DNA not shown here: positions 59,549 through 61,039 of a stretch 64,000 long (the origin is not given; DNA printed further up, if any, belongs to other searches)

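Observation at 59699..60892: Unusual fusion of a WecG/TagA-type (GT26) glycosyltransferase with a NUDIX hydrolase domain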

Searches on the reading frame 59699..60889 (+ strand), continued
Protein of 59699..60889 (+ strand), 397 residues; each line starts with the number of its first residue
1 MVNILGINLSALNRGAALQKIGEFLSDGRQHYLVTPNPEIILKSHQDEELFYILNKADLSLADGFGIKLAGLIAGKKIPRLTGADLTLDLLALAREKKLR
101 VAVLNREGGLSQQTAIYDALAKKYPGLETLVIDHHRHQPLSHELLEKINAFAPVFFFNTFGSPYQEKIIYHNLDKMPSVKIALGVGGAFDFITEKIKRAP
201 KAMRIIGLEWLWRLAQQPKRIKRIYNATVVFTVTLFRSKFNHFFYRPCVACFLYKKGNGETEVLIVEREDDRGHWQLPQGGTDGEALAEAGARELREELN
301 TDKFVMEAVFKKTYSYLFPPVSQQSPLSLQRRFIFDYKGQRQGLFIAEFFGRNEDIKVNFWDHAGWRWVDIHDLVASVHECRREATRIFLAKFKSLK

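Call 37: list_cluster_members(proteins=[P0153, P0162, P0197, P0199, P0201, P0220, P0224, P0233, P0240, P0145])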
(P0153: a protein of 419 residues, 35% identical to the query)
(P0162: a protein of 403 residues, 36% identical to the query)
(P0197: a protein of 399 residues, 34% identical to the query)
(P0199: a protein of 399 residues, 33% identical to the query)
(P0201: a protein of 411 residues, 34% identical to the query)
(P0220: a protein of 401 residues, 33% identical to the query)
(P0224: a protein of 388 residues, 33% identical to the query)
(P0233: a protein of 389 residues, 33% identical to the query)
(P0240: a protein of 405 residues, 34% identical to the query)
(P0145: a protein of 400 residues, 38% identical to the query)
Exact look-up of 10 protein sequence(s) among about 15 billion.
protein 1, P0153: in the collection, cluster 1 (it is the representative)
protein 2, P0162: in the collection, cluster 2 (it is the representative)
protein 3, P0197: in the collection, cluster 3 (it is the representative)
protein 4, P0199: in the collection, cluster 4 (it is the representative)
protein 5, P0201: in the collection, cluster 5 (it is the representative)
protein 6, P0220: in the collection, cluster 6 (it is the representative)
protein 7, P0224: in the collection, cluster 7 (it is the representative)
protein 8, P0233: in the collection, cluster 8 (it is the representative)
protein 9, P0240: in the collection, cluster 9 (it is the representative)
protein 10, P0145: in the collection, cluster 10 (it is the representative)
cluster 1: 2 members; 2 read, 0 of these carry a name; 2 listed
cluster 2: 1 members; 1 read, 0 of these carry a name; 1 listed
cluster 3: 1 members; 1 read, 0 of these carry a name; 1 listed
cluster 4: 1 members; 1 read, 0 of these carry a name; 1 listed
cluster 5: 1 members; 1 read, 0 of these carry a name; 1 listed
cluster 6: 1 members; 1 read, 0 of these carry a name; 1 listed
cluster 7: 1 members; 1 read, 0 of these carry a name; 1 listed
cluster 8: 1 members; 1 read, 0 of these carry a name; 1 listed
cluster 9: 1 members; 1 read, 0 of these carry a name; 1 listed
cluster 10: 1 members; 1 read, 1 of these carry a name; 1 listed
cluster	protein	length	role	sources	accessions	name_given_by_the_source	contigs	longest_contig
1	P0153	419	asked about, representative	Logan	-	-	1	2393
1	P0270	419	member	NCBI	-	-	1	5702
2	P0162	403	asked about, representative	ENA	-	-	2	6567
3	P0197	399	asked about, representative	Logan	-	-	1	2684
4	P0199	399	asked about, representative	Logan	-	-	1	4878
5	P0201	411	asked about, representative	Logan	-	-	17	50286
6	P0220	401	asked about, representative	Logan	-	-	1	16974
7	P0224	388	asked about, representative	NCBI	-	-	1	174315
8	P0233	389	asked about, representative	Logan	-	-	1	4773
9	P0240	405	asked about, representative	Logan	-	-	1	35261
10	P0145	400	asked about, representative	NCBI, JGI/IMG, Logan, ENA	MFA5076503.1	MAG: WecB/TagA/CpsF family glycosyltransferase [Patescibacteria group bacterium]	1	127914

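Call 38: search_protein_families(library=pfam, proteins=[P0151, P0165, P0194, P0168, P0269, P0230, P0150, P0224, P0199, P0233], max_evalue=0.001)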
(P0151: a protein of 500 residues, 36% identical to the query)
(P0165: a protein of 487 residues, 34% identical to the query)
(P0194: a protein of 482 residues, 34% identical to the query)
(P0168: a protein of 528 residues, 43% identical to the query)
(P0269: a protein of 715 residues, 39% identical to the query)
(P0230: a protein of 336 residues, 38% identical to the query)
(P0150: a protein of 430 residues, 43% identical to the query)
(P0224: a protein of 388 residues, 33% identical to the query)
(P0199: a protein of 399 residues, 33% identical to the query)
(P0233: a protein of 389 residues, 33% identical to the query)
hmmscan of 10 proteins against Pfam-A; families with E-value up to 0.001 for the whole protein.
P0151 (500 aa): 1 family
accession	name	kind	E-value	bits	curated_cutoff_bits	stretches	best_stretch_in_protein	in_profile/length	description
PF03808.19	Glyco_tran_WecG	-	2.6e-129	428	27.4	2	60-223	1-164/168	Glycosyl transferase WecG/TagA/CpsF family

P0165 (487 aa): 1 family
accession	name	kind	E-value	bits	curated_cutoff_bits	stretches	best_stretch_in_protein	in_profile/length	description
PF03808.19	Glyco_tran_WecG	-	2.4e-125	415.1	27.4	2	302-466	3-167/168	Glycosyl transferase WecG/TagA/CpsF family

P0194 (482 aa): 1 family
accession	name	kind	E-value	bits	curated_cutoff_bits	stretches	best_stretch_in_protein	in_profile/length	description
PF03808.19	Glyco_tran_WecG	-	1.1e-115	383.7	27.4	2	302-464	2-166/168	Glycosyl transferase WecG/TagA/CpsF family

P0168 (528 aa): 2 families
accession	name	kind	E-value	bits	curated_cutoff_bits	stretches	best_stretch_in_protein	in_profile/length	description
PF03808.19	Glyco_tran_WecG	-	5.5e-53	179.7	27.4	2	228-326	72-167/168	Glycosyl transferase WecG/TagA/CpsF family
PF00293.34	NUDIX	-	2.4e-18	66.9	21.1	1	396-511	15-129/134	NUDIX domain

P0269 (715 aa): 4 families
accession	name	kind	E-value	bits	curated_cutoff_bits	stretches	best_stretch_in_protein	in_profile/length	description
PF03808.19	Glyco_tran_WecG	-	1.4e-57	194.6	27.4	1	493-656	1-167/168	Glycosyl transferase WecG/TagA/CpsF family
PF13641.12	Glyco_tranf_2_3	-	1.2e-23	84.8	27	1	42-264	2-227/230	Glycosyltransferase like family 2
PF13632.12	Glyco_trans_2_3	-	3e-14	53.7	27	1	129-315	2-197/198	Glycosyl transferase family group 2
PF00535.33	Glycos_transf_2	-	3.6e-14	53.5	23.3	1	45-186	2-138/168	Glycosyl transferase family 2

P0230 (336 aa): 1 family
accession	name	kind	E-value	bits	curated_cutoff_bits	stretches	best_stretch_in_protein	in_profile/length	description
PF03808.19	Glyco_tran_WecG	-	2.5e-93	310.9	27.4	2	145-309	3-167/168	Glycosyl transferase WecG/TagA/CpsF family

P0150 (430 aa): 2 families
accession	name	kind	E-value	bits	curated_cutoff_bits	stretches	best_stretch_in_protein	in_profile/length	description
PF03808.19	Glyco_tran_WecG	-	8.6e-55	185.5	27.4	1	62-238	2-168/168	Glycosyl transferase WecG/TagA/CpsF family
PF00293.34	NUDIX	-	3.5e-19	69.6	21.1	1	288-412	6-128/134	NUDIX domain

P0224 (388 aa): 3 families
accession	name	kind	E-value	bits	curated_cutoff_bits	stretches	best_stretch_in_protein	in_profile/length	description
PF03808.19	Glyco_tran_WecG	-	1.1e-34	120.2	27.4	1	59-226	1-167/168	Glycosyl transferase WecG/TagA/CpsF family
PF00293.34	NUDIX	-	3.7e-16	59.8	21.1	1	248-370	2-119/134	NUDIX domain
PF22327.2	Nudt16-like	-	6e-05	23.5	27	1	260-313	21-75/161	U8 snoRNA-decapping enzyme-like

P0199 (399 aa): 3 families
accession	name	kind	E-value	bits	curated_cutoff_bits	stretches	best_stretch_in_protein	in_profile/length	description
PF03808.19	Glyco_tran_WecG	-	1.9e-45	155.1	27.4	1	68-236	1-166/168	Glycosyl transferase WecG/TagA/CpsF family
PF00293.34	NUDIX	-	5.9e-25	88.3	21.1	1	260-395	3-134/134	NUDIX domain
PF14815.12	NUDIX_4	-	6.6e-06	26.3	35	1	265-380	3-98/113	NUDIX domain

P0233 (389 aa): 2 families
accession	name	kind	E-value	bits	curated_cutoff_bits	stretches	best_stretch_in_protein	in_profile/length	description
PF03808.19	Glyco_tran_WecG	-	3.7e-33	115.2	27.4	1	65-230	2-167/168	Glycosyl transferase WecG/TagA/CpsF family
PF00293.34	NUDIX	-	4.5e-11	43.3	21.1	1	253-371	3-118/134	NUDIX domain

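Call 48: list_cluster_members(proteins=[P0158, P0164, P0167, P0172, P0173, P0176, P0180, P0181, P0182, P0184])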
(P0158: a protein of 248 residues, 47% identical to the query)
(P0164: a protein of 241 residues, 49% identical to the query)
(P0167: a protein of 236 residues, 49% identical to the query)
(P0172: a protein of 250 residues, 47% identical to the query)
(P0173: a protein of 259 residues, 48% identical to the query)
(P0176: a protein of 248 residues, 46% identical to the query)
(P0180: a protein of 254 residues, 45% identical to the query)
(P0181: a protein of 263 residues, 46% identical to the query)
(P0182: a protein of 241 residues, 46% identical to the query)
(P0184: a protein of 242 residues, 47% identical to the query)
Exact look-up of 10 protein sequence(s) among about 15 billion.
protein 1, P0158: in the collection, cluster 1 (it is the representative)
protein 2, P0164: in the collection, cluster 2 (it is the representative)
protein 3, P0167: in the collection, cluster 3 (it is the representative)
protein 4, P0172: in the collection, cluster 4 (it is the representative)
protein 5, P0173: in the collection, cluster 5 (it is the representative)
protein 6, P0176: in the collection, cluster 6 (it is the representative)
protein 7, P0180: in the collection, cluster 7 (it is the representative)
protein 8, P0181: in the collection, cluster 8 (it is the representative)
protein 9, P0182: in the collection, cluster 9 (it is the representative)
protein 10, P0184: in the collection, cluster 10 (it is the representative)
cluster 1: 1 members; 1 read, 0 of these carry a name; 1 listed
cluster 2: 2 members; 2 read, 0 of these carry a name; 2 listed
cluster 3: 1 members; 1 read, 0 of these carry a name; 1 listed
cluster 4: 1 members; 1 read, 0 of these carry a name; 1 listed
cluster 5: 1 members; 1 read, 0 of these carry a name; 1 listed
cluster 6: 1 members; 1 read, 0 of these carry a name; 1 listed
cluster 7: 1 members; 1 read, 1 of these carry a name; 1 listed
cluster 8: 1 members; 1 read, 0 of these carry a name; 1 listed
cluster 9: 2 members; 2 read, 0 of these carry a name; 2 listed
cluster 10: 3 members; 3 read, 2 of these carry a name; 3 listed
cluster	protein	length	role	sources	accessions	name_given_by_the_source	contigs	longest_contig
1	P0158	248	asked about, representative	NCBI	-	-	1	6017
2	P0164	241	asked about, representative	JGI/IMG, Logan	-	-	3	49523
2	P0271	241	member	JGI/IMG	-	-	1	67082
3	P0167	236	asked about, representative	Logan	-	-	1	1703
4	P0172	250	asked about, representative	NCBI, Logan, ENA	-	-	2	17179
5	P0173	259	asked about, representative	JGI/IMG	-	-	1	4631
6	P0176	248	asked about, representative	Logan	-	-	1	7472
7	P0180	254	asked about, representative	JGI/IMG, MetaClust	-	\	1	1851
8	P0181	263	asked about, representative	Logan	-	-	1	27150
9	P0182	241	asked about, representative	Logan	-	-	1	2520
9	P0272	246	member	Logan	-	-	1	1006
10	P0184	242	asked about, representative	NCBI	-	-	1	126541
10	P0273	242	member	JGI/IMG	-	N-acetylglucosaminyldiphosphoundecaprenol N-acetyl-beta-D-mannosaminyltransferase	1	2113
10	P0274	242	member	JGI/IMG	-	N-acetylglucosaminyldiphosphoundecaprenol N-acetyl-beta-D-mannosaminyltransferase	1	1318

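Call 49: find_encoding_contigs(protein=P0164, flank=6000, max_places=2)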
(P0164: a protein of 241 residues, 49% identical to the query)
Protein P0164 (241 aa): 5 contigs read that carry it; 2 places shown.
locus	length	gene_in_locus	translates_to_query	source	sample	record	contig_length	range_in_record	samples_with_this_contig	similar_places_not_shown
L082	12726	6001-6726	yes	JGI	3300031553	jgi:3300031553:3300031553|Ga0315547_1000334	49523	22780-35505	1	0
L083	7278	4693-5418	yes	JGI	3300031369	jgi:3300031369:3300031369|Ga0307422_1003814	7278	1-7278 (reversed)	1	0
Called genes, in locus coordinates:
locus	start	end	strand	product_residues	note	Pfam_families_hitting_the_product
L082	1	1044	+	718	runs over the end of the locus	PF13491:FtsK_4TM, PF17854:FtsK_alpha, PF01580:FtsK_SpoIIIE, PF09397:FtsK_gamma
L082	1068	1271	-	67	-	PF01084:Ribosomal_S18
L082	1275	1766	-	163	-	PF00436:SSB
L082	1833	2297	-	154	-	PF01250:Ribosomal_S6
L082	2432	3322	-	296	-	PF00551:Formyl_trans_N, PF02911:Formyl_trans_C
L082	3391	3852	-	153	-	PF01327:Pep_deformylase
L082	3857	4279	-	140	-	-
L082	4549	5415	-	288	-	PF13353:Fer4_12 (weak), PF04055:Radical_SAM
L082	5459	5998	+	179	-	PF10469:AKAP7_NLS (weak), PF02834:LigT_PEase, PF13563:2_5_RNA_ligase2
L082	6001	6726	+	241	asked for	PF03808:Glyco_tran_WecG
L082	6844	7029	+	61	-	-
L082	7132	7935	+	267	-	PF04085:MreC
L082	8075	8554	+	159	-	-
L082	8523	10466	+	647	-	PF03717:PBP_dimer, PF00905:Transpeptidase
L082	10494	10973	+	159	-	PF03449:GreA_GreB_N, PF01272:GreA_GreB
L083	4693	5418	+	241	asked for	PF03808:Glyco_tran_WecG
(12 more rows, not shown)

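Call 50: find_encoding_contigs(protein=P0184, flank=6000, max_places=2)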
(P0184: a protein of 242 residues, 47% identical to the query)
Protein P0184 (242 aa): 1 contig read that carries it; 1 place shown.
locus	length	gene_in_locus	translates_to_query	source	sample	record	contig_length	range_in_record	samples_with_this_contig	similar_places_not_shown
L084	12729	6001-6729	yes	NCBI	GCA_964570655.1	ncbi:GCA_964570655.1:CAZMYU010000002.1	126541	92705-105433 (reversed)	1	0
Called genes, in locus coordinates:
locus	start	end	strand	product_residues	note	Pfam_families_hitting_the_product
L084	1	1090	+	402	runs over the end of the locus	PF22694:CtpB_N-like, PF00595:PDZ, PF13180:PDZ_2, PF17820:PDZ_6, PF03572:Peptidase_S41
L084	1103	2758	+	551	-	PF01656:CbiA (weak), PF06418:CTP_synth_N, PF00117:GATase, PF07722:Peptidase_C26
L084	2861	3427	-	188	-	-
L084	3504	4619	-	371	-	PF09314:DUF1972, PF13439:Glyco_transf_4, PF13579:Glyco_trans_4_4, PF20706:GT4-conflict (faint), PF00534:Glycos_transf_1, PF13692:Glyco_trans_1_4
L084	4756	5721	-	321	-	PF01544:CorA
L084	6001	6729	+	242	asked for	PF03808:Glyco_tran_WecG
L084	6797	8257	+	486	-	PF00749:tRNA-synt_1c, PF19269:Anticodon_2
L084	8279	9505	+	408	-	PF01551:Peptidase_M23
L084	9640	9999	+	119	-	-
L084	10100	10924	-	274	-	PF02899:Phage_int_SAM_1 (weak), PF13495:Phage_int_SAM_4 (weak), PF00589:Phage_integrase (weak)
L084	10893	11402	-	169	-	-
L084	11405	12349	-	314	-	PF02899:Phage_int_SAM_1, PF13495:Phage_int_SAM_4 (weak), PF00589:Phage_integrase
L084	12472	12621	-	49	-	-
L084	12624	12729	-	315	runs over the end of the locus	-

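Call 51: find_encoding_contigs(protein=P0181, flank=6000, max_places=2)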
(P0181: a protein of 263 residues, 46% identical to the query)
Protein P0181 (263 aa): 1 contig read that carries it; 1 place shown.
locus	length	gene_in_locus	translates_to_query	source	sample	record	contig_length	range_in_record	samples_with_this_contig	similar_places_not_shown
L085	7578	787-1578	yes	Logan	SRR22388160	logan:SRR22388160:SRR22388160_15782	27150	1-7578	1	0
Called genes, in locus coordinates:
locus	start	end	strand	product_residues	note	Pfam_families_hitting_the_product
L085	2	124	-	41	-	?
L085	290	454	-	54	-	-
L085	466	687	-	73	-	-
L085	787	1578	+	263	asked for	PF03808:Glyco_tran_WecG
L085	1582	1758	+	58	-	-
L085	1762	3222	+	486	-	PF00749:tRNA-synt_1c, PF19269:Anticodon_2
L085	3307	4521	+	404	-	PF01551:Peptidase_M23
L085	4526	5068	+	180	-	PF07963:N_methyl (weak)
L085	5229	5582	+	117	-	-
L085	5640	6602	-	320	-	PF13102:Phage_int_SAM_5 (weak), PF13495:Phage_int_SAM_4 (weak), PF02899:Phage_int_SAM_1, PF00589:Phage_integrase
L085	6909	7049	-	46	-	-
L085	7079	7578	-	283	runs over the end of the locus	PF08478:POTRA_1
